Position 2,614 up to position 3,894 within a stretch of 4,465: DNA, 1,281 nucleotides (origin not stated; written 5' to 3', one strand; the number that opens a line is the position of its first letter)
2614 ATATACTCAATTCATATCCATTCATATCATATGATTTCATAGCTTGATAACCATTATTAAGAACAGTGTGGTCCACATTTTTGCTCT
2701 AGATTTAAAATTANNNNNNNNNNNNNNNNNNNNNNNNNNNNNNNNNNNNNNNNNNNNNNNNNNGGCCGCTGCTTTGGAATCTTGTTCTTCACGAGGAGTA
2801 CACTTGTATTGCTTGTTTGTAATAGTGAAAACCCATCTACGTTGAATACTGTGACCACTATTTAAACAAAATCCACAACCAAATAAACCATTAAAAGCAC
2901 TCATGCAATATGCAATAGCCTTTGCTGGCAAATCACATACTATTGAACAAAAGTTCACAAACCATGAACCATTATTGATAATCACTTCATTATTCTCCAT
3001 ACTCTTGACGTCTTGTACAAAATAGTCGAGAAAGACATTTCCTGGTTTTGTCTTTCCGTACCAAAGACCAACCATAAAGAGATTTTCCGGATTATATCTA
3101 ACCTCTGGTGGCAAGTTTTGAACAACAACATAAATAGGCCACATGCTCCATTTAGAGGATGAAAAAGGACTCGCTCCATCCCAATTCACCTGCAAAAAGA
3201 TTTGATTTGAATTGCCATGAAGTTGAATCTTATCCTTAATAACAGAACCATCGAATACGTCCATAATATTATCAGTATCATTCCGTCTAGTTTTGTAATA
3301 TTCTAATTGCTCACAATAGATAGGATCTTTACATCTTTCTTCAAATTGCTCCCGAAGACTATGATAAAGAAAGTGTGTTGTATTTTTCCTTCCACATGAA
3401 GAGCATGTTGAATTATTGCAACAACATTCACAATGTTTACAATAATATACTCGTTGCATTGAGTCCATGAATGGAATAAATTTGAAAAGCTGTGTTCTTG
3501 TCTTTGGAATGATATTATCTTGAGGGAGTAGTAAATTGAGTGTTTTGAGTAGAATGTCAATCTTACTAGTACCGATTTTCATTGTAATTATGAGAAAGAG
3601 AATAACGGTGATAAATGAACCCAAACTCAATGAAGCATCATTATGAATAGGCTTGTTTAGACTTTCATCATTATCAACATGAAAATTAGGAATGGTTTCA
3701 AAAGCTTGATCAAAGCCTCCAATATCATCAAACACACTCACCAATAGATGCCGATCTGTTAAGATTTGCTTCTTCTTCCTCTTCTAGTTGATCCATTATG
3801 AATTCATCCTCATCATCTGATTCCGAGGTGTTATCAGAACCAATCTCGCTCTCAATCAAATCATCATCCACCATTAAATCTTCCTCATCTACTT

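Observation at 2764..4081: En/Spm-CACTA-superfamily (Transposase_21) DNA transposon in an AT-rich protist-like genome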

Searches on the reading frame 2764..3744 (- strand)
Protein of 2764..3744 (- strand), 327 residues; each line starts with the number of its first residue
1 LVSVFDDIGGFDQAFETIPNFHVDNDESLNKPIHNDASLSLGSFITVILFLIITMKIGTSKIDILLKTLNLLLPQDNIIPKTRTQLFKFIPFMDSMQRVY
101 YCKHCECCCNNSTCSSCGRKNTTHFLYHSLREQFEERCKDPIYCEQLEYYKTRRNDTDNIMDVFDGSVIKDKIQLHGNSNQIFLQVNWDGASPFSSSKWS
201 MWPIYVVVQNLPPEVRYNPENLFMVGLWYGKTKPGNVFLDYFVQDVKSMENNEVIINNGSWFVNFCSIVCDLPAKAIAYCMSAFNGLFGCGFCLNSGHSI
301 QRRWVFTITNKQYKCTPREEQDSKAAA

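Call 4: search_protein_families(library=pfam, proteins=[window:2764-3744:-], max_evalue=1)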
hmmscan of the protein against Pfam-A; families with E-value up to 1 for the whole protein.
window:2764-3744:- (327 aa): 2 families
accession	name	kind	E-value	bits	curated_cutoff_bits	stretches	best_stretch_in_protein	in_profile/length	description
PF02992.20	Transposase_21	-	1.9e-08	34.2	28.6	1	178-297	26-155/213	Transposase family tnp2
PF06869.18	DUF1258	-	6.3e-06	26.3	33.1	1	100-297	17-213/253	Protein of unknown function (DUF1258)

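Call 7: find_homologous_proteins(query=window:2764-3654:-, max_evalue=0.001)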
Query window:2764-3654:- (297 aa): 4 proteins with E <= 0.001 among 152 candidates.
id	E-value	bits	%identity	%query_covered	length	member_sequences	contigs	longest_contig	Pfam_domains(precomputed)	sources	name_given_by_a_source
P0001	8.1e-101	356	99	51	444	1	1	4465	PF02992.21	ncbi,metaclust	ncbi:predicted protein, partial [Naegleria gruberi]|metaclust:status=active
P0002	2.4e-68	249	43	93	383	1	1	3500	PF02992.21,PF06869.19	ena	-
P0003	3.4e-40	156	63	39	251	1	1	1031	-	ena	-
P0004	1.9e-19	88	36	51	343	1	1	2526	PF02992.21,PF06869.19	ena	-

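Call 17: find_encoding_contigs(protein=P0002, flank=10000)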
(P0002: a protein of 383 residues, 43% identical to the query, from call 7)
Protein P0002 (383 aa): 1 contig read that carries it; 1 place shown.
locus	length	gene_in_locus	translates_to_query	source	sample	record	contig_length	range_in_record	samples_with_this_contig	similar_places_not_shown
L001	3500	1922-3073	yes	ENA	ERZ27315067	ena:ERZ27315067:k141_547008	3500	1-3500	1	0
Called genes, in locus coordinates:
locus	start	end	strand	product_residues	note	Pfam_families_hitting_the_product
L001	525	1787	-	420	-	-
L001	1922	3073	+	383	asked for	PF06869:DUF1258 (weak), PF02992:Transposase_21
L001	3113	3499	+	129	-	?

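Call 18: find_encoding_contigs(protein=P0003, flank=10000)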
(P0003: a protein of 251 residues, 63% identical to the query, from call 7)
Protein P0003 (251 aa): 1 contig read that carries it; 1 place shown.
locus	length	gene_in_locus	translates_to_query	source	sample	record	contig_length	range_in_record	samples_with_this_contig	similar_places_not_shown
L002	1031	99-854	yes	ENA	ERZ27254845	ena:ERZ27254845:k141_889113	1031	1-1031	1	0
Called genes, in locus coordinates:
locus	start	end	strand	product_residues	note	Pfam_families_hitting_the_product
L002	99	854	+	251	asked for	-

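Call 19: find_encoding_contigs(protein=P0004, flank=10000)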
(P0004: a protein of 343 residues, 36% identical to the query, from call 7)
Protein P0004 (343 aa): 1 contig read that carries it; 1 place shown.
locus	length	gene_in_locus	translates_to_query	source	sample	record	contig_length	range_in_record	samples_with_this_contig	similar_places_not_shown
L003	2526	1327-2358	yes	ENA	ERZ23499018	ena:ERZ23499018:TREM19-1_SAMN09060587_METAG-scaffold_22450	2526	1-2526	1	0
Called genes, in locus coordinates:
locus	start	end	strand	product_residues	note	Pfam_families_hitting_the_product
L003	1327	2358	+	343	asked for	PF02992:Transposase_21, PF06869:DUF1258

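Call 29: search_protein_families(library=pfam, proteins=[P0004], max_evalue=10)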
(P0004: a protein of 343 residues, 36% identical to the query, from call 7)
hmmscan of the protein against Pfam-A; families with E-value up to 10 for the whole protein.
P0004 (343 aa): 2 families
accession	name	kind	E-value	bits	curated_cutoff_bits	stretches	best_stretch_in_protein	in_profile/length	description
PF02992.20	Transposase_21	-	2.1e-11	43.9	28.6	1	14-190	3-185/213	Transposase family tnp2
PF06869.18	DUF1258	-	2.1e-10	41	33.1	1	35-164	93-217/253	Protein of unknown function (DUF1258)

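Call 31: search_protein_representatives(protein=window:2764-3654:-)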
Query: 297 residues. Proteins with E-value up to 0.001 (for the whole library): 6252; up to 1e-10: 1579; up to 1e-30: 11. The best 150 are listed.
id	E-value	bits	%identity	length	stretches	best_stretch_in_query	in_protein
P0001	2.6e-101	355.5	97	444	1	123-277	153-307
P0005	2.8e-84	299.5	50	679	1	2-296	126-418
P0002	7.7e-69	248.8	46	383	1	3-279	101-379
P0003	1.1e-40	156.4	63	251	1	2-117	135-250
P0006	3.1e-38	148.3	29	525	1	4-290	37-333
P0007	2.7e-33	132.1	34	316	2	125-291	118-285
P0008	3.7e-32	128.3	33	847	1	2-270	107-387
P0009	2.6e-31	125.5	29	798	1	1-273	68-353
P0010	3.7e-31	125.0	30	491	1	2-270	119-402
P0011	4.6e-31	124.7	32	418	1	6-278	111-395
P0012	4.7e-31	124.7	32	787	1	2-280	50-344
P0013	9.0e-30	120.5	30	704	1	2-280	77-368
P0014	1.0e-29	120.3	33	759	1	2-276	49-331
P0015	1.3e-29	120.0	31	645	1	2-291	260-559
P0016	3.0e-29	118.8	30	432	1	2-282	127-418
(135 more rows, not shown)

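Call 34: find_homologous_proteins(query=P0005, max_evalue=1e-10)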
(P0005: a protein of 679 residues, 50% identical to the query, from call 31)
Query P0005 (679 aa): 30 proteins with E <= 1e-10 among 6013 candidates.
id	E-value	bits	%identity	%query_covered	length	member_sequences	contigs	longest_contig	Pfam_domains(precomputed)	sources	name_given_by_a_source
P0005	0.0e+0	1578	100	100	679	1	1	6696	PF02992.21,PF06869.19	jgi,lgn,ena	-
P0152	7.0e-182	624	52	79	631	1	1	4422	PF02992.21,PF06869.19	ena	-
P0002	2.0e-107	378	60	42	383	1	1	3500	PF02992.21,PF06869.19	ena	-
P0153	4.5e-32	129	28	61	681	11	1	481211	PF02992.21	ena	-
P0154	6.5e-32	129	27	60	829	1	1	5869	PF02992.21,PF06869.19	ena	-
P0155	5.5e-31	126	29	60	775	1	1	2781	PF02992.21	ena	-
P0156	2.1e-29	121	28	68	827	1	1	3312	PF02992.21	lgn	-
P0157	1.2e-25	108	27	61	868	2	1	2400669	PF02992.21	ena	-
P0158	9.0e-25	105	26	61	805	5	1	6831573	PF02992.21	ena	-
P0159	1.1e-24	105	27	61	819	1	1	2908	PF02992.21,PF06869.19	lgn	-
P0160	5.1e-24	103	26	60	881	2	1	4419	PF02992.21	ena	-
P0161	1.7e-23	101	27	61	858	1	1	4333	PF02992.21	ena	-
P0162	6.8e-23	99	25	60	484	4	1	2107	PF02992.21,PF06869.19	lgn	-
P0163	7.5e-23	99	27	61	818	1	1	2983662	PF02992.21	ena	-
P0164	1.5e-19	88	26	62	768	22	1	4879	PF02992.21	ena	-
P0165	2.7e-19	87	25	59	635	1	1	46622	PF02992.21,PF06869.19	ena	-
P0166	3.7e-19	87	24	60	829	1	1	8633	PF02992.21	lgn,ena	-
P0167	5.4e-19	86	24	66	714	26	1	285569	PF02992.21,PF06869.19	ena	-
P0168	1.2e-18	85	26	59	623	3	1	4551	PF02992.21,PF13960.12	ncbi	ncbi:MAG: hypothetical protein AB2693_23505 [Candidatus Thiodiazotropha sp.]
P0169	1.5e-18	85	25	61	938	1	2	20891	PF02992.21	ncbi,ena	-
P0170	2.1e-18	84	25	61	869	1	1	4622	PF02992.21,PF06869.19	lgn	-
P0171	2.0e-17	81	23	63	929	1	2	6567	PF02992.21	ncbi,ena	-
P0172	1.8e-16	78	24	63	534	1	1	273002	PF02992.21,PF06869.19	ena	-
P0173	3.2e-16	77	23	60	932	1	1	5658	PF02992.21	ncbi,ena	-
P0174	9.9e-15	72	28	39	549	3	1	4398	PF02992.21,PF06869.19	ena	-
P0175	1.7e-14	71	29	43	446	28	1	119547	PF02992.21,PF06869.19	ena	-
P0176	1.2e-13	68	28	39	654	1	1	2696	PF02992.21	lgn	-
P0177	1.5e-13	68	26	48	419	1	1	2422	PF02992.21,PF06869.19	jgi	-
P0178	3.1e-12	64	25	42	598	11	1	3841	PF02992.21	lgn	-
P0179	5.0e-12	63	31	26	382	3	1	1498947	PF02992.21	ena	-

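Call 35: find_encoding_contigs(protein=P0005, flank=10000)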
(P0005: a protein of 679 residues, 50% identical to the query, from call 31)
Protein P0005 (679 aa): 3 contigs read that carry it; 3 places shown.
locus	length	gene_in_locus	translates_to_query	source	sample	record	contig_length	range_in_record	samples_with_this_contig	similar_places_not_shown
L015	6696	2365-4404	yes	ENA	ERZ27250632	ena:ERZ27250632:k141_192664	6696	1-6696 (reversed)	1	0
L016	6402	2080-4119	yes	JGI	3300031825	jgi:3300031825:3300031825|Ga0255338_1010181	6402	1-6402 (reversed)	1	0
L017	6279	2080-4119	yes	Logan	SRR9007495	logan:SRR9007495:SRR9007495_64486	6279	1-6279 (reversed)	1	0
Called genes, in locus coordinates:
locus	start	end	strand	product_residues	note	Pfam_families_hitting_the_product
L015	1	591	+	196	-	?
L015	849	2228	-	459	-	-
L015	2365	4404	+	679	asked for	PF06869:DUF1258 (weak), PF02992:Transposase_21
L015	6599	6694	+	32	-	?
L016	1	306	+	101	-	?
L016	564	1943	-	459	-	-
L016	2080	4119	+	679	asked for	PF06869:DUF1258 (weak), PF02992:Transposase_21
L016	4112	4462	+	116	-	-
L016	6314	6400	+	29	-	?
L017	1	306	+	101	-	?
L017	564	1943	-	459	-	-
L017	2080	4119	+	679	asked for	PF06869:DUF1258 (weak), PF02992:Transposase_21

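Call 36: find_encoding_contigs(protein=P0152, flank=10000)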
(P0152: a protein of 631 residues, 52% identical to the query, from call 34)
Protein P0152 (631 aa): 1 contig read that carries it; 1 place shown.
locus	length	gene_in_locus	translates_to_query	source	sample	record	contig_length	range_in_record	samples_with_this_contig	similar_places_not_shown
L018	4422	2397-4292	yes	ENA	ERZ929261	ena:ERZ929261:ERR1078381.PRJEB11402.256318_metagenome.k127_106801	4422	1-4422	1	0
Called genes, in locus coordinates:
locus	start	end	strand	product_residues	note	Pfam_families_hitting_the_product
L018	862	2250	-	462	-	-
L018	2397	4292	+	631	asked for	PF06869:DUF1258 (weak), PF02992:Transposase_21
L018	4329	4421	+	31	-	?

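Call 43: search_protein_families(library=pfam, proteins=[L015:1-591:+, L015:849-2228:-, L018:862-2250:-, L001:525-1787:-, L015:4397-4747:+], max_evalue=1)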
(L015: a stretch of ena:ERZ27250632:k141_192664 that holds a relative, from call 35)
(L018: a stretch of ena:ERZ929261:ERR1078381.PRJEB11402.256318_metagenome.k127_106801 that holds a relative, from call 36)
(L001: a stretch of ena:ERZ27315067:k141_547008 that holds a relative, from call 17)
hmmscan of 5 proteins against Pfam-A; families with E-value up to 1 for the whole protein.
L015:1-591:+ (196 aa): 2 families
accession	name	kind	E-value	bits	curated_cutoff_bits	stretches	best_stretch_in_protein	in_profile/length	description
PF12851.13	Tet_JBP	-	1.1e-07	31.7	34.9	1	75-153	83-164/164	Oxygenase domain of the 2OGFeDO superfamily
PF22814.2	WelO5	-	0.0063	16.5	27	1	104-154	218-267/277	Carrier-protein-independent halogenase WelO5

L015:849-2228:- (459 aa): 4 families
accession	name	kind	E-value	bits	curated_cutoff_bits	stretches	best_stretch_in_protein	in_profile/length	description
PF05008.21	V-SNARE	-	0.0076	17.1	25.9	0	101-164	4-67/92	Vesicle transport v-SNARE protein N-terminus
PF02601.20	Exonuc_VII_L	-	0.02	14.8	35.9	1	251-343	156-247/315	Exonuclease VII, large subunit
PF19754.4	DUF6241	-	0.32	11.6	27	0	230-296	4-67/90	Family of unknown function (DUF6241)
PF04102.17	SlyX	-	0.56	11.3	30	0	257-298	10-51/67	SlyX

L018:862-2250:- (462 aa): 11 families
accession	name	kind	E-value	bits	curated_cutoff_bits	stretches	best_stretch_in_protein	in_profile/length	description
PF06364.17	DUF1068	-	0.0015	18.9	25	1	246-349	50-154/165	Protein of unknown function (DUF1068)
PF18595.6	Nuf2_DHR10-like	-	0.0093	16.5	28.4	1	288-344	3-59/117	Nuf2, DHR10-like domain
PF16326.10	ABC_tran_CTD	-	0.02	15.5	32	1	286-333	7-56/69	ABC transporter C-terminal domain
PF13644.11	DKNYY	-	0.021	15.9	25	1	252-350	71-132/141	DKNYY family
PF02185.22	HR1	-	0.042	14.2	33.1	1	275-311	23-57/67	Hr1 repeat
PF01640.23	Peptidase_C10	-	0.11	13.1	26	1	221-343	28-154/194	Peptidase C10 family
PF24627.1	PUMA_CC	-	0.11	12.9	30.1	1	273-337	1-62/74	PUMA coiled-coil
PF02601.20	Exonuc_VII_L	-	0.15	12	35.9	1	259-333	148-247/315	Exonuclease VII, large subunit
PF14346.11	DUF4398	-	0.32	11.9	27.9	0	283-305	20-42/78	Domain of unknown function (DUF4398)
PF16533.10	SOAR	-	0.33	11.3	25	0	262-336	6-82/101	STIM1 Orai1-activating region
PF23921.1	DUF7260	-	0.78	9.6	27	0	268-338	121-190/242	Domain of unknown function (DUF7260)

L001:525-1787:- (420 aa): 2 families
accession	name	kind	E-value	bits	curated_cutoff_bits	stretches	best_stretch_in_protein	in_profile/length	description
PF14812.11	PBP1_TM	-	0.17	12.6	27.8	1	3-48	23-70/85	Transmembrane domain of transglycosylase PBP1 at N-terminal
PF15387.11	DUF4611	-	0.17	12.5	32.1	0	14-48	60-94/96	Domain of unknown function (DUF4611)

L015:4397-4747:+ (116 aa): 1 family
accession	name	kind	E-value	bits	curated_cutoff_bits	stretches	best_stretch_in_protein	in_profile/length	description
PF22783.1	BapA_N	-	0.076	13.2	27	1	35-64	41-70/123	BapA, prefix-like domain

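Call 46: search_solved_structures(query=L015:1-588:+, max_evalue=1, show_alignments=1)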
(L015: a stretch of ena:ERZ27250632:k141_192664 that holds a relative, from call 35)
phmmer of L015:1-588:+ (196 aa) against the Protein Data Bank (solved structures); distinct sequences matched with E-value up to 1: 2.
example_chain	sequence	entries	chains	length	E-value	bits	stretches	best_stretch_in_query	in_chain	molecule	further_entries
5cg8_A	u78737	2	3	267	3.5e-10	42.7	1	22-157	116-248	Tet-like dioxygenase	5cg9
4lt5_A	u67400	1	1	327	5.6e-10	42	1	22-157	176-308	Naegleria Tet-like dioxygenase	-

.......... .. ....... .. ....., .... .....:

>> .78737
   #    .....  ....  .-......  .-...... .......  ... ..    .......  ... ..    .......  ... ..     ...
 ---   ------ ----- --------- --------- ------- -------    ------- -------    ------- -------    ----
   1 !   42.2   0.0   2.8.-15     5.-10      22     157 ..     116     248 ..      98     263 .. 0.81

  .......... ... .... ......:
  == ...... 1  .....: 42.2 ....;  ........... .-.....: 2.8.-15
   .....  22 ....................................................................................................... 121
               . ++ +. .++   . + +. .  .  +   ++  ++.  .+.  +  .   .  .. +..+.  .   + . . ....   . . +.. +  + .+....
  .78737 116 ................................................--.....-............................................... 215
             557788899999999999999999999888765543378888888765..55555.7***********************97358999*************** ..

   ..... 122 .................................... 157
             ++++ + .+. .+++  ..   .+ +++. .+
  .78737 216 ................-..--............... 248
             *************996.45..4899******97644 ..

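Call 52: find_homologous_proteins(query=A5, max_evalue=0.001)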
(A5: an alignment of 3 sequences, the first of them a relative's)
Query A5 (3 sequences) (459 aa, profile of the alignment): 2 proteins with E <= 0.001 among 8000 candidates.
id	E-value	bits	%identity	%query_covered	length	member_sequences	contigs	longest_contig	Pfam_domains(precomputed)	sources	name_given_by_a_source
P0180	6.3e-222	756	100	100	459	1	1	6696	-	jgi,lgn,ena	-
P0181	1.1e-188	646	25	74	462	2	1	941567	-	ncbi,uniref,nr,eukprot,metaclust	ncbi:predicted protein [Naegleria gruberi]|uniref:Predicted protein n=1 Tax=Naegleria gruberi TaxID=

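Call 53: find_encoding_contigs(protein=P0181, flank=10000, max_places=10)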
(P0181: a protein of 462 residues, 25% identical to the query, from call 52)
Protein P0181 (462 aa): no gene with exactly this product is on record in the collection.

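Call 59: search_protein_families(library=pfam, alignment_id=A6, max_evalue=0.001)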
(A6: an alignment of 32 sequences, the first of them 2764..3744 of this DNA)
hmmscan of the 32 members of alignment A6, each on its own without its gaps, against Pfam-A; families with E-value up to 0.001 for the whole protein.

A. member 1, window:2764-3744:- (327 aa): 2 families
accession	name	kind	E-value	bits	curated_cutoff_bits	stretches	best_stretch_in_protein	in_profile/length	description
PF02992.20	Transposase_21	-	1.9e-08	34.2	28.6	1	178-297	26-155/213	Transposase family tnp2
PF06869.18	DUF1258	-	6.3e-06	26.3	33.1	1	100-297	17-213/253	Protein of unknown function (DUF1258)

B. families by the number of members that match (of 32 scanned): 3 families
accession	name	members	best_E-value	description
PF02992.20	Transposase_21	32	5.1e-21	Transposase family tnp2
PF06869.18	DUF1258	21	2.1e-10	Protein of unknown function (DUF1258)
PF13960.11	DUF4218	5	3.7e-06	Domain of unknown function (DUF4218)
